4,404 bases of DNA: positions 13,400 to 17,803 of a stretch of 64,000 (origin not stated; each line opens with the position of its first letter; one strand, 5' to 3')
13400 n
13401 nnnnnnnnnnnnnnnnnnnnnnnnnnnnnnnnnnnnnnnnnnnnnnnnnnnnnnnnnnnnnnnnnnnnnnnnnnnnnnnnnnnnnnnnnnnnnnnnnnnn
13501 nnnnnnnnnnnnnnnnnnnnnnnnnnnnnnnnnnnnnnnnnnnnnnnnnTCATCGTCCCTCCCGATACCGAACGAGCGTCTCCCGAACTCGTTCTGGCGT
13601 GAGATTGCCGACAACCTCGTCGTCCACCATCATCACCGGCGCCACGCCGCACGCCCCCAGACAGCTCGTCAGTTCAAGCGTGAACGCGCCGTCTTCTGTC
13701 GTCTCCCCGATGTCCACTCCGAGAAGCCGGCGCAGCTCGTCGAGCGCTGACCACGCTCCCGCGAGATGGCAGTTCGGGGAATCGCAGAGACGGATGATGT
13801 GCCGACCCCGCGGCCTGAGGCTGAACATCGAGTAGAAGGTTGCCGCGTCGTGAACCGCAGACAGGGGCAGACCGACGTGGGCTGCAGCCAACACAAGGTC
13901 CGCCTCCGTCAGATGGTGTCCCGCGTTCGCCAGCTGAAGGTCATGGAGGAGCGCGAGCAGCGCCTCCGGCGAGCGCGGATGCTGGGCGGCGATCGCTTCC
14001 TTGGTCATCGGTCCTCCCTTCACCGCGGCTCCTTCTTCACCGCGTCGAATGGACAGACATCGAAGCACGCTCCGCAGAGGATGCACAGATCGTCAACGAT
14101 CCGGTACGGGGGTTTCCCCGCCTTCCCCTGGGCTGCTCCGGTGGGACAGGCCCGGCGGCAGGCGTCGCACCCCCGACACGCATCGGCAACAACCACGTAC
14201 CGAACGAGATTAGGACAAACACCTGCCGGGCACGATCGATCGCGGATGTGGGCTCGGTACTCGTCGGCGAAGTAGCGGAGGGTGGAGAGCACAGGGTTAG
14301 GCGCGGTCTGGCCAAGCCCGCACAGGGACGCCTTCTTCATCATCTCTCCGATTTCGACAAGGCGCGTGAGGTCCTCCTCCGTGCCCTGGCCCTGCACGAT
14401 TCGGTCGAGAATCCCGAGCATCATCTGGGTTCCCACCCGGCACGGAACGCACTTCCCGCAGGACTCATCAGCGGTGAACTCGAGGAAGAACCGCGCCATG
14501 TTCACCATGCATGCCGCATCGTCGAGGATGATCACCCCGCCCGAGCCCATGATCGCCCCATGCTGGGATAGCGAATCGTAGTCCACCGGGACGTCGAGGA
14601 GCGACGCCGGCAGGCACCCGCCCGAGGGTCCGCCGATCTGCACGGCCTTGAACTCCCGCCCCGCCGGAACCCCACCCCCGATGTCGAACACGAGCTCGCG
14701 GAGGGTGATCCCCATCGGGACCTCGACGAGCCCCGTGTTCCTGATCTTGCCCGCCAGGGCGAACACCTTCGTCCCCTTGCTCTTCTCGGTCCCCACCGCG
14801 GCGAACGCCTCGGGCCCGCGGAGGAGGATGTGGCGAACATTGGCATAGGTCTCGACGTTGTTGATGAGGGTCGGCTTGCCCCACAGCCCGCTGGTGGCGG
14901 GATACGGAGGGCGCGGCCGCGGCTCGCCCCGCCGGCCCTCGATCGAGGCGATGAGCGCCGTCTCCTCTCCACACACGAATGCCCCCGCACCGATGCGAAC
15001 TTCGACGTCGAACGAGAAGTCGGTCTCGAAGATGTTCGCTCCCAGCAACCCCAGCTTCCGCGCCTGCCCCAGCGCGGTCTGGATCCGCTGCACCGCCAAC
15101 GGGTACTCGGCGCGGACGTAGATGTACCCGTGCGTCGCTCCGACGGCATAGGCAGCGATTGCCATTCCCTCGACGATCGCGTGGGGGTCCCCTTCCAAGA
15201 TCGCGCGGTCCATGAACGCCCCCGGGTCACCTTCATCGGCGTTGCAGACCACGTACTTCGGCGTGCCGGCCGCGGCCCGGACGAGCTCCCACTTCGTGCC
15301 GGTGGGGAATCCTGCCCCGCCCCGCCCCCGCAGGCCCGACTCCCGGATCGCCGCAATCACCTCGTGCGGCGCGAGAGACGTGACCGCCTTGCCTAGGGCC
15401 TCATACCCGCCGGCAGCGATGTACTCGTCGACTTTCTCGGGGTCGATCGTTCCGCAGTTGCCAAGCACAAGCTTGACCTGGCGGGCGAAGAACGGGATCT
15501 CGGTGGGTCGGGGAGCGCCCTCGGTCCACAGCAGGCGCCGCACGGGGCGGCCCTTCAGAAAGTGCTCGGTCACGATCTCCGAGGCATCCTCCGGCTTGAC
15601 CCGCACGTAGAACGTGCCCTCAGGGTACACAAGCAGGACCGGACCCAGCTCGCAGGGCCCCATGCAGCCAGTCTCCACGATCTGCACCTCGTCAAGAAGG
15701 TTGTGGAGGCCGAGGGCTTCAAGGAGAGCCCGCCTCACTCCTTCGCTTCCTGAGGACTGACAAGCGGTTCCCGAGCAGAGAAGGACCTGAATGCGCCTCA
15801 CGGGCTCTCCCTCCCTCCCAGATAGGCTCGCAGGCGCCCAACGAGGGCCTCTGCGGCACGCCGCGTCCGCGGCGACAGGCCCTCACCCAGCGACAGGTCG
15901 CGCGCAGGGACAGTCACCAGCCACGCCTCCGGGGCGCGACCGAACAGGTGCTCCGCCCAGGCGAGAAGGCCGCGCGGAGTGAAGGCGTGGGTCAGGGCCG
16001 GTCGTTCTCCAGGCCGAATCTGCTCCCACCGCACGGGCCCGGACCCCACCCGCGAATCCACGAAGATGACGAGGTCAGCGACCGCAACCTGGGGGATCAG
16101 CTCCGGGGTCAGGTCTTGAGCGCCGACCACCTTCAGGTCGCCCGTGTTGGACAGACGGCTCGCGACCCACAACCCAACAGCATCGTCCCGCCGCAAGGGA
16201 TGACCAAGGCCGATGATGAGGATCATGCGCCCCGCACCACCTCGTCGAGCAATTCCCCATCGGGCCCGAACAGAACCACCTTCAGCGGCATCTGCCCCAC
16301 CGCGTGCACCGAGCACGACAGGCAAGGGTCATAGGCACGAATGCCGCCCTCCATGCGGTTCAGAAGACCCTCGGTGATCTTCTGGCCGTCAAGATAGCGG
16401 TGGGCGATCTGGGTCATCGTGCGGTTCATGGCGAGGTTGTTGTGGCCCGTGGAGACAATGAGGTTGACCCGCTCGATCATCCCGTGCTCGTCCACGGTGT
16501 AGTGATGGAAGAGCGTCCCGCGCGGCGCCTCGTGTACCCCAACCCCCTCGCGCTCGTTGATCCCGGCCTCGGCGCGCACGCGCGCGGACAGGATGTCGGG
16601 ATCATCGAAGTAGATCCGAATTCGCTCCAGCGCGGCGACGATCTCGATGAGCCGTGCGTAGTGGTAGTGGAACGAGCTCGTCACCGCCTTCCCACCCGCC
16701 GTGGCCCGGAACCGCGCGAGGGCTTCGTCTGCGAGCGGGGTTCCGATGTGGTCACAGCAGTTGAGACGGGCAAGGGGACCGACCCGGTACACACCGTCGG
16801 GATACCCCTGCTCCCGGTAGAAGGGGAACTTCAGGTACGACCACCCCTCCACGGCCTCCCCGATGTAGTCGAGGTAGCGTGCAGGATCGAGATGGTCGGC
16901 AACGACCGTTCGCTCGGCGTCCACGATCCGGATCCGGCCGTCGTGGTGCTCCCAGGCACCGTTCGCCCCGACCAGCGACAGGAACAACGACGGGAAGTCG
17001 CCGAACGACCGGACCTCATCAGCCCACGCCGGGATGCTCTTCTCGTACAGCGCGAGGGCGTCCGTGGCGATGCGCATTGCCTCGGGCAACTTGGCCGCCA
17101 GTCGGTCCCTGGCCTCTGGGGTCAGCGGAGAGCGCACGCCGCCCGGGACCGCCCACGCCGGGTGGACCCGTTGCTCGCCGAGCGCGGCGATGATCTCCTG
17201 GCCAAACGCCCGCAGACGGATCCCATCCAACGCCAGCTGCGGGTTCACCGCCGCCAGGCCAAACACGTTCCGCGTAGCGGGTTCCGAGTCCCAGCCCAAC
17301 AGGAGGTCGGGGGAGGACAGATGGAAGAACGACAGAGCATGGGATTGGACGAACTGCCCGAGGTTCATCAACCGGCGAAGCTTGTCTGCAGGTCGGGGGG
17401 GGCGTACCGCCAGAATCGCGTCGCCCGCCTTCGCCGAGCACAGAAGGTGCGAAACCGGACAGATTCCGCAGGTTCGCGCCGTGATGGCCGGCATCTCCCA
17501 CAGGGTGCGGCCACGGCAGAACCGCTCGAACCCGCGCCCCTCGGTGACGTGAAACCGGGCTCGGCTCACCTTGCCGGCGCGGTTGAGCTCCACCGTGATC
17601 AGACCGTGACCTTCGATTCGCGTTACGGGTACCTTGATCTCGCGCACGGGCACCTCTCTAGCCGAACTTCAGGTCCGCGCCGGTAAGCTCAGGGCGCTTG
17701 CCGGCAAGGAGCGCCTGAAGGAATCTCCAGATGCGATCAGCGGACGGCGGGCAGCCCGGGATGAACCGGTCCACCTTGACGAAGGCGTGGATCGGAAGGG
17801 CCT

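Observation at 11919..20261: [NiFe] Hox hydrogenase operon carrying two contrasting NuoE/NuoF diaphorase modules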

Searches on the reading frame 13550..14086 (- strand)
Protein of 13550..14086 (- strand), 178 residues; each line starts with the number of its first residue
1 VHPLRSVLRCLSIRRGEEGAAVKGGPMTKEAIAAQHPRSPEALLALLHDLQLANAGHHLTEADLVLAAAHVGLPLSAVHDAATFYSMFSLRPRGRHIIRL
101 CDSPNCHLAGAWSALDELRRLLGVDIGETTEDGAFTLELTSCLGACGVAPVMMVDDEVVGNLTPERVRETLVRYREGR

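Call 3: search_protein_families(library=pfam, proteins=[window:13550-14086:-], max_evalue=0.01)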
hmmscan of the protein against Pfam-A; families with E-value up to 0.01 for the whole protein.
window:13550-14086:- (178 aa): 1 family
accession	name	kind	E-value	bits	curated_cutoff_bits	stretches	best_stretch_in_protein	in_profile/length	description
PF01257.25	2Fe-2S_thioredx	-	1.1e-41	142.5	24.8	1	30-174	2-144/145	Thioredoxin-like [2Fe-2S] ferredoxin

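Call 49: search_protein_families(library=ncbifam, proteins=[window:13553-14008:-], max_evalue=0.00001)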
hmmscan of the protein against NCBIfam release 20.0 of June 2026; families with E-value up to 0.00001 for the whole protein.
window:13553-14008:- (152 aa): 9 families
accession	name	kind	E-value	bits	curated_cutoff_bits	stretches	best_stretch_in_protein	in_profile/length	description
NF005722.0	PRK07539.1-2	equivalog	1.1e-37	129.5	141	1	7-148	17-156/157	NADH-quinone oxidoreductase subunit NuoE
TIGR01958.1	nuoE_fam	subfamily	9.5e-35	119.9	142.4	1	6-148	5-147/148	NADH-quinone oxidoreductase subunit NuoE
NF005747.0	PRK07571.1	equivalog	1.3e-32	112.8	224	1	9-148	31-168/173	bidirectional hydrogenase complex protein HoxE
NF005721.0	PRK07539.1-1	equivalog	1e-31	110.3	308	1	4-151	35-180/292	NADH-quinone oxidoreductase subunit NuoE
NF005725.0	PRK07539.1-5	equivalog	1.2e-29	103.2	220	1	12-149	36-172/174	NADH-quinone oxidoreductase subunit NuoE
NF004638.0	PRK05988.1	equivalog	2e-29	102.5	198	1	4-147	15-156/159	formate dehydrogenase subunit gamma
NF005723.0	PRK07539.1-3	equivalog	2.5e-27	95.7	226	1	20-144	26-152/158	NADH-quinone oxidoreductase subunit NuoE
NF005724.0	PRK07539.1-4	equivalog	2.2e-19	70.2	280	1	12-151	37-175/240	NADH-quinone oxidoreductase subunit NuoE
NF009040.0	PRK12373.1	equivalog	1.9e-14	54.2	514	1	33-151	53-172/400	NADH-quinone oxidoreductase subunit E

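Call 60: search_solved_structures(query=window:13553-14008:-, max_evalue=1e-10, show_alignments=1)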
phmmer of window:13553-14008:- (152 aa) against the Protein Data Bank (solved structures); distinct sequences matched with E-value up to 1e-10: 53.
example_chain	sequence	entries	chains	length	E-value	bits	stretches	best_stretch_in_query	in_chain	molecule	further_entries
7t2r_C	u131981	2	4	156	1.5e-33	119.2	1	15-148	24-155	NiFe hydrogenase subunit C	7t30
8a6t_C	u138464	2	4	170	1.1e-32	116.3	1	15-149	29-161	Electron bifurcating hydrogenase subunit HydC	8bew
7q4v_C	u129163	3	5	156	5.1e-32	114.2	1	4-148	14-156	Iron hydrogenase HydC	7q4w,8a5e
9n5u_C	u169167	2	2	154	3.7e-29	104.9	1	12-152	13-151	NfnC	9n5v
7p5h_C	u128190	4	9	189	6.4e-28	100.9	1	15-150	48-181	Fe-hydrogenase, subunit gamma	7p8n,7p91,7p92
9q8i_E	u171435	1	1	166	1.3e-25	93.4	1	41-149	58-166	NADH-quinone oxidoreductase subunit E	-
9mqx_C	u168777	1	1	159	2.3e-25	92.6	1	6-145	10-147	NADH:ubiquinone oxidoreductase 24 kD subunit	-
7p61_E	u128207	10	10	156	5.5e-25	91.3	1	41-149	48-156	NADH dehydrogenase I subunit E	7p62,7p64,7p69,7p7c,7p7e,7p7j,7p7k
7awt_E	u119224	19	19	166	6.7e-25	91.1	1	41-149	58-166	NADH-quinone oxidoreductase subunit E | NADH dehydrogenase I subunit E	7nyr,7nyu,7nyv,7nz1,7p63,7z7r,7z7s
9bov_C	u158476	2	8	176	1.8e-24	89.7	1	43-149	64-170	NADH dehydrogenase (Ubiquinone), 24 kDa subunit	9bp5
8e9g_E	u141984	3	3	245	5.1e-24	88.2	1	4-151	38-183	NADH-quinone oxidoreductase subunit E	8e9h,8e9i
8oh5_A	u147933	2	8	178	5.6e-22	81.6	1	46-146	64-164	NAD-dependent formate dehydrogenase gamma subunit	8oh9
6vw7_A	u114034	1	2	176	1.1e-21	80.7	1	5-147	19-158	NAD-dependent formate dehydrogenase gamma subunit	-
8uca_V2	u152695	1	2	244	1.3e-21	80.4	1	4-151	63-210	NADH dehydrogenase [ubiquinone] flavoprotein 2, mitochondrial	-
7ak5_E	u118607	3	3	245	1.3e-21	80.4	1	4-151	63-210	NADH dehydrogenase [ubiquinone] flavoprotein 2, mitochondrial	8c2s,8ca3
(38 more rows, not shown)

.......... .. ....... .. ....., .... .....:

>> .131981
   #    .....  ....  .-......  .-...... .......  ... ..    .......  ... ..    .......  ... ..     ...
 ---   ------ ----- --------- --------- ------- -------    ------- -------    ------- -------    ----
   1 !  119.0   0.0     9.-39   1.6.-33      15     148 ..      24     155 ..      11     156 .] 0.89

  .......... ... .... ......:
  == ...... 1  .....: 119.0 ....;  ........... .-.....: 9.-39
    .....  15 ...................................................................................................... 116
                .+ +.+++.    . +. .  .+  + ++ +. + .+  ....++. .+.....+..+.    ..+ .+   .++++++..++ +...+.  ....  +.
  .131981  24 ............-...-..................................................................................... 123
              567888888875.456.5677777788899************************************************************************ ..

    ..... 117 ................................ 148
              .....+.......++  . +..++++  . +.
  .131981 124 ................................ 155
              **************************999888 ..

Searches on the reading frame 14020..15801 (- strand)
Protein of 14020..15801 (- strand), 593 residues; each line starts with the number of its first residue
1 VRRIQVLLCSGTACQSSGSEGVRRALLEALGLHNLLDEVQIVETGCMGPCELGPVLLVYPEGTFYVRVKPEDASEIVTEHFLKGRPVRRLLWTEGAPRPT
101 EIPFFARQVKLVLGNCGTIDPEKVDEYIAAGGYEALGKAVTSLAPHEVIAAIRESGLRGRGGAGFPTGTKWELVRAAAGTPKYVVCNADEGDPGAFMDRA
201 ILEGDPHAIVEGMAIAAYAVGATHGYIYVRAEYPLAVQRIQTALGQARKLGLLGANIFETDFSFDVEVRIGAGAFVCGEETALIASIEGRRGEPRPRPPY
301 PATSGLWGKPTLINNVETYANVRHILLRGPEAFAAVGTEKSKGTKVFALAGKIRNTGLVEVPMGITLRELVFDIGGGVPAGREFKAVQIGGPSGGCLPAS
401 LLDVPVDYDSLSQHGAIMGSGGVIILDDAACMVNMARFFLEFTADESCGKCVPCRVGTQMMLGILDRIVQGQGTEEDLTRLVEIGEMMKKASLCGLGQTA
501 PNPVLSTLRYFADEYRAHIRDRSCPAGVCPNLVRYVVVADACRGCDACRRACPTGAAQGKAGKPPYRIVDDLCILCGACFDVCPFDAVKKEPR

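Call 3: search_protein_families(library=pfam, proteins=[window:14020-15801:-], max_evalue=0.01)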
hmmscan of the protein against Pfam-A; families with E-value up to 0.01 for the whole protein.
window:14020-15801:- (593 aa): 16 families
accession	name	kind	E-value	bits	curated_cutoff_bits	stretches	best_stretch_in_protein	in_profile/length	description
PF01512.22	Complex1_51K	-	8.9e-49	165.7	31.2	1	152-323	1-149/150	Nuo51 FMN-binding domain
PF10589.14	NADH_4Fe-4S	-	1.5e-34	118.1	23.5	1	435-518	2-85/85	NADH-ubiquinone oxidoreductase-F iron-sulfur binding region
PF00037.32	Fer4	-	4.6e-09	36.2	21.1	2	567-588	2-23/24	4Fe-4S binding domain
PF13187.11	Fer4_9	-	2.3e-08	34.4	27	1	541-586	1-50/52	4Fe-4S dicluster domain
PF13237.11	Fer4_10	-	4.5e-08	33.3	25.5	2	536-584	3-53/53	4Fe-4S dicluster domain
PF01257.25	2Fe-2S_thioredx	-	8.6e-08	32.6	24.8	1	3-78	65-142/145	Thioredoxin-like [2Fe-2S] ferredoxin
PF12838.12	Fer4_7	-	1e-07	32.7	27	1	542-587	2-52/52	4Fe-4S dicluster domain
PF12800.12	Fer4_4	-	1.7e-05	25.2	24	1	571-585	2-16/17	4Fe-4S binding domain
PF14697.11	Fer4_21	-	5.7e-05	23.6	35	1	539-588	5-57/59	4Fe-4S dicluster domain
PF12797.12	Fer4_2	-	6.7e-05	23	24.5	1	567-585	4-22/22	4Fe-4S binding domain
PF12837.12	Fer4_6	-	0.00011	22.4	25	1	568-587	4-23/24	4Fe-4S binding domain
PF10531.15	SLBB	-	0.00025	21.2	27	1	347-395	2-53/55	SLBB domain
PF25160.1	LdpA_Fe-S-bd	-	0.00059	20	27.6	1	548-590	9-45/49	LdpA Fe-S cluster-binding domain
PF22461.2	SLBB_2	-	0.0013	19.3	27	1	347-392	3-49/79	SLBB domain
PF13183.11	Fer4_8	-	0.0018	19.2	27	0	572-590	4-22/68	4Fe-4S dicluster domain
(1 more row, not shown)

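Call 5: search_solved_structures(query=window:14020-15801:-, max_evalue=1e-20)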
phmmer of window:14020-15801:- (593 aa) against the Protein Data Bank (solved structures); distinct sequences matched with E-value up to 1e-20: 63 (the best 60 are shown).
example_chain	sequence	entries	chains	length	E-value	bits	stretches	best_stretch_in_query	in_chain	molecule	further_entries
7q4v_B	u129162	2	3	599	5.7e-255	850.8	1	2-590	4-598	Iron hydrogenase HydB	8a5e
7t2r_B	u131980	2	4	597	2e-254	849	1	3-590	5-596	NiFe hydrogenase subunit B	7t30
9bov_B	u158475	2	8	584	2.4e-221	739.8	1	11-589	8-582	NADH dehydrogenase (Quinone)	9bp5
8oh5_B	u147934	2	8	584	1.8e-220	736.9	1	20-588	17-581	NAD-reducing hydrogenase subunit HoxF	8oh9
9n5u_B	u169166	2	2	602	7.2e-220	734.9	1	13-589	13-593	NfnB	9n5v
8a6t_B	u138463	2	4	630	1.7e-213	713.9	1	3-590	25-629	Electron bifurcating hydrogenase subunit HydB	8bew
7q4w_B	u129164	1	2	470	3.2e-212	709.7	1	124-590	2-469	Iron hydrogenase HydB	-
7p5h_B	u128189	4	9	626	2.9e-207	693.3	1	4-589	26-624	Fe-hydrogenase, subunit beta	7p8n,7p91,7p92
9mqx_B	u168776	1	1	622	2.9e-194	650.3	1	6-589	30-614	NADH:ubiquinone oxidoreductase, NADH-binding (51 kD) subunit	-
6vw7_B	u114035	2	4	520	3.8e-126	425.4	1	15-515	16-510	NAD-dependent formate dehydrogenase beta subunit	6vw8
9wxb_C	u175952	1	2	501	1.3e-119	403.9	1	100-515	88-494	Formate dehydrogenase beta subunit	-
2fug_1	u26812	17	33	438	1.7e-119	403.4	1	121-522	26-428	NADH-quinone oxidoreductase chain 1 | NADH-QUINONE OXIDOREDUCTASE SUBUNIT 1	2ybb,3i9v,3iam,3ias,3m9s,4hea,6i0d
6tg9_B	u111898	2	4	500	1.4e-117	397.1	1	100-515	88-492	Formate dehydrogenase subunit beta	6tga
8e9g_F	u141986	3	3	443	1.3e-112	380.7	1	121-526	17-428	NADH-quinone oxidoreductase subunit F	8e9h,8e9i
9fe7_B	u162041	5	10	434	5.2e-112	378.7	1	122-520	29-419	NADH-quinone oxidoreductase subunit F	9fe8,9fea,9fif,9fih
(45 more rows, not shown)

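Call 49: search_protein_families(library=ncbifam, proteins=[window:14023-15801:-], max_evalue=0.00001)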
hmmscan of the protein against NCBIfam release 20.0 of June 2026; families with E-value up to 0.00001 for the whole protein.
window:14023-15801:- (593 aa): 16 families
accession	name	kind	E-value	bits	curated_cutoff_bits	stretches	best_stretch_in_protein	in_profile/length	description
TIGR01959.1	nuoF_fam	equivalog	7.7e-148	492.3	558.65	1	121-519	11-410/410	NADH-quinone oxidoreductase subunit NuoF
NF008436.0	PRK11278.1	equivalog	1.6e-113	380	749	1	121-530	24-441/448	NADH-quinone oxidoreductase subunit NuoF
NF010120.0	PRK13596.1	equivalog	5.2e-112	374.5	389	1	138-522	33-420/433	NADH-quinone oxidoreductase subunit NuoF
NF041613.1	fdxn_Azotob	equivalog_domain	2.1e-15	56.9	195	1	13-87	23-97/107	2Fe-2S ferredoxin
NF041612.1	fdxn_Clost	equivalog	1.4e-14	54.5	150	1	13-90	23-100/102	2Fe-2S ferredoxin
TIGR04481.1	PR_assoc_PrdC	equivalog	5.1e-13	48.6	490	1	146-395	74-286/425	proline reductase-associated electron transfer protein PrdC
NF003454.1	PRK05035.1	equivalog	8e-12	44.4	345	1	118-289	100-249/556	electron transport complex subunit RsxC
TIGR01945.1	rnfC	subfamily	8.8e-11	41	245.95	1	119-247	99-221/435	RnfABCDGE type electron transport complex subunit C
NF058577.1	FdxA_fam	equivalog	4.6e-09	36.3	65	1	537-587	4-52/52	4Fe-4S ferredoxin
TIGR04105.1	FeFe_hydrog_B1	subfamily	2.2e-07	29.9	450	1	534-591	105-162/462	monomeric [FeFe] hydrogenase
NF038196.1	ferrodoxin_EFR1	subfamily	4.9e-07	30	75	1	536-589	180-230/242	EFR1 family ferrodoxin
TIGR01944.1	rnfB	subfamily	1.5e-06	27.9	68.7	1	536-591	109-163/190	RnfABCDGE type electron transport complex subunit B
TIGR03294.1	FrhG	equivalog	1.7e-06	27.9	245.5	1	531-585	165-217/228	coenzyme F420 hydrogenase subunit gamma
NF006446.0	PRK08764.1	equivalog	4e-06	26.8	220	1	521-591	69-136/139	Rnf electron transport complex subunit RnfB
TIGR02700.1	flavo_MJ0208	hypoth_equivalog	4.7e-06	26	251.35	1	532-590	140-196/234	dihydromethanopterin reductase (acceptor)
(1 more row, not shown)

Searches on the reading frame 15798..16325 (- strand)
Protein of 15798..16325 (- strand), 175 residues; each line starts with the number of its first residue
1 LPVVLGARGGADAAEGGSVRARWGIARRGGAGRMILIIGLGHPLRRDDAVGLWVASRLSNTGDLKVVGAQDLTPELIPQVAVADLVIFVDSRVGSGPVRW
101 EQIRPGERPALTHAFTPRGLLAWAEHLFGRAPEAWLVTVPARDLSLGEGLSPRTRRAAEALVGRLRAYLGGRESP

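Call 3: search_protein_families(library=pfam, proteins=[window:15798-16325:-], max_evalue=0.01)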
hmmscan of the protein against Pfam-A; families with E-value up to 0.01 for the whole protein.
window:15798-16325:- (175 aa): 0 families

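Call 49: search_protein_families(library=ncbifam, proteins=[window:15801-16226:-], max_evalue=0.00001)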
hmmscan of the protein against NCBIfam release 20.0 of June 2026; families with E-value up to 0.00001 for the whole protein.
window:15801-16226:- (142 aa): 1 family
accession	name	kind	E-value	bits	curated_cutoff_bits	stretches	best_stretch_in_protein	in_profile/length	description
TIGR00072.1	hydrog_prot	superfamily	8.4e-17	61.5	47.45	1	3-135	1-144/145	hydrogenase maturation protease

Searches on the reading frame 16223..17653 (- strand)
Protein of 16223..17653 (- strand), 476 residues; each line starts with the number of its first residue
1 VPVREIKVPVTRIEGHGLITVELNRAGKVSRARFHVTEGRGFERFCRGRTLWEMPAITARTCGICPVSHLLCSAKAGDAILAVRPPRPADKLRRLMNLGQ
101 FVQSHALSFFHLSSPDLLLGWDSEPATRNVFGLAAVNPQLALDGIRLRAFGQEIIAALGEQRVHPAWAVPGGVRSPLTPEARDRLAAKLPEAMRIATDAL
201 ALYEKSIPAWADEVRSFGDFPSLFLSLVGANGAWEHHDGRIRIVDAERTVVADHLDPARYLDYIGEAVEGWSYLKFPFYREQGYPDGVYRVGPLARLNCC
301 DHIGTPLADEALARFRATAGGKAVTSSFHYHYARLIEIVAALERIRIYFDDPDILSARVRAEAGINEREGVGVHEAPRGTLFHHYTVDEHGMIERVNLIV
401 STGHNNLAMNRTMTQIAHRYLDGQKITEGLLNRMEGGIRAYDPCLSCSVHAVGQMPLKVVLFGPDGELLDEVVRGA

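Call 3: search_protein_families(library=pfam, proteins=[window:16223-17653:-], max_evalue=0.01)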
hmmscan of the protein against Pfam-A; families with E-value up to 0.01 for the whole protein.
window:16223-17653:- (476 aa): 1 family
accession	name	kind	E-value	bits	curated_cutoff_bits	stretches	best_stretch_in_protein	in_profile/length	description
PF00374.24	NiFeSe_Hases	-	1.3e-29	104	25.8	2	40-116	1-77/508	Nickel-dependent hydrogenase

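Call 7: search_solved_structures(query=window:16223-17653:-, max_evalue=1e-10)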
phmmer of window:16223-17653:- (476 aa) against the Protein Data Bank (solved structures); distinct sequences matched with E-value up to 1e-10: 67 (the best 60 are shown).
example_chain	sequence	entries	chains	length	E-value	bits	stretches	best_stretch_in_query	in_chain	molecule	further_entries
7t2r_D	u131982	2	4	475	8.3e-158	529.4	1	9-474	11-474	NiFe hydrogenase large subunit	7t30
5xf9_D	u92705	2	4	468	6e-125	421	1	8-450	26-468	NAD-reducing hydrogenase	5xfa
5odc_F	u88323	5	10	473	1.4e-105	357.1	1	8-455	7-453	Methyl-viologen reducing hydrogenase subunit A | Methyl-viologen reducing hydrogenase, subunit A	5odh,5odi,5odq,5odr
9sfi_g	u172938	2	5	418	4e-102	345.7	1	9-417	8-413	Coenzyme F420-reducing hydrogenase, alpha subunit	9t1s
9sw2_F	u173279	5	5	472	1.8e-99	337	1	7-469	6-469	F420-non-reducing hydrogenase subunit A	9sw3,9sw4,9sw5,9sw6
9nez_D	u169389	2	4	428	3.9e-29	105.1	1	10-452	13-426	Sulfhydrogenase 1 subunit alpha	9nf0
9e15_B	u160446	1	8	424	2.9e-28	102.2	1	10-450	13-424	Sulfhydrogenase 1 subunit alpha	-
9e1j_B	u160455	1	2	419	2.9e-28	102.1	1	10-450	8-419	Sulfhydrogenase 1 subunit alpha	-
5yxy_A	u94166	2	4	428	8.5e-27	97.3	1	10-451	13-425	Cytosolic NiFe-hydrogenase, alpha subunit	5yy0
6qgt_A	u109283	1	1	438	1.4e-26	96.6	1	8-195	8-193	F420-reducing hydrogenase, subunit alpha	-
6qgr_A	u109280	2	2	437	1.4e-26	96.6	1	8-195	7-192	Coenzyme F420 hydrogenase subunit alpha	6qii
9r51_A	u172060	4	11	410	1.9e-26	96.2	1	9-200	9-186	F420-reducing [NiFe]-hydrogenase from Methanothermococcus thermolithotrophicus subunit alp | F420-reducing [NiFe]-hydrogenase from Methanothermococcus thermolit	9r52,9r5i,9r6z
5jsu_B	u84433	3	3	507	5.7e-25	91.3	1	9-188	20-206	Periplasmic [NiFeSe] hydrogenase, large subunit, selenocysteine-containing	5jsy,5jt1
3zfs_A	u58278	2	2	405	1.2e-24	90.3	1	5-191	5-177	F420-REDUCING HYDROGENASE, SUBUNIT ALPHA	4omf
4ci0_A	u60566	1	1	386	4e-24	88.5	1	5-191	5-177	F420-REDUCING HYDROGENASE, SUBUNIT ALPHA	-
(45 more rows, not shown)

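Call 49: search_protein_families(library=ncbifam, proteins=[window:16226-17653:-], max_evalue=0.00001)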
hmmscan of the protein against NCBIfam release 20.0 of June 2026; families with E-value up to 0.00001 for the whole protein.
window:16226-17653:- (476 aa): 9 families
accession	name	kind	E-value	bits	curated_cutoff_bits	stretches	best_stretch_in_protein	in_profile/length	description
NF041785.2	VhuA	equivalog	2.8e-111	372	800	1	8-419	7-415/418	F420-non-reducing hydrogenase Vhu subunit A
NF040828.1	sulfhyd_ShyA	equivalog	1.5e-49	169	700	2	259-452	228-413/415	NAD(P)-dependent hydrogenase/sulfhydrogenase 2 subunit alpha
NF033181.1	NiFeSe_hydrog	equivalog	1.6e-41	142.7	600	2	9-136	8-134/507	nickel-dependent hydrogenase large subunit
TIGR03295.1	frhA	equivalog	1.2e-40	139.8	392.5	2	9-203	9-192/412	coenzyme F420 hydrogenase subunit alpha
NF045518.1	H2_NiFeSe_large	exception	4.3e-37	128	780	2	9-188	8-194/485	NiFeSe hydrogenase large subunit HysA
NF040832.1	sulfhyd_HydA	equivalog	2e-31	109.5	880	1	10-452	10-424/426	NADPH-dependent hydrogenase/sulfhydrogenase 1 subunit alpha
NF007778.0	PRK10467.1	equivalog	4.1e-19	68.3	969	1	9-116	9-115/567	hydrogenase 2 large subunit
NF007550.0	PRK10170.1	equivalog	7.5e-16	57.6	1101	1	5-117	19-131/597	Ni/Fe-hydrogenase large subunit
NF041786.2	VhuU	equivalog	2.6e-06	27.1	70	1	427-452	4-29/45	F420-non-reducing hydrogenase selenoprotein subunit VhuU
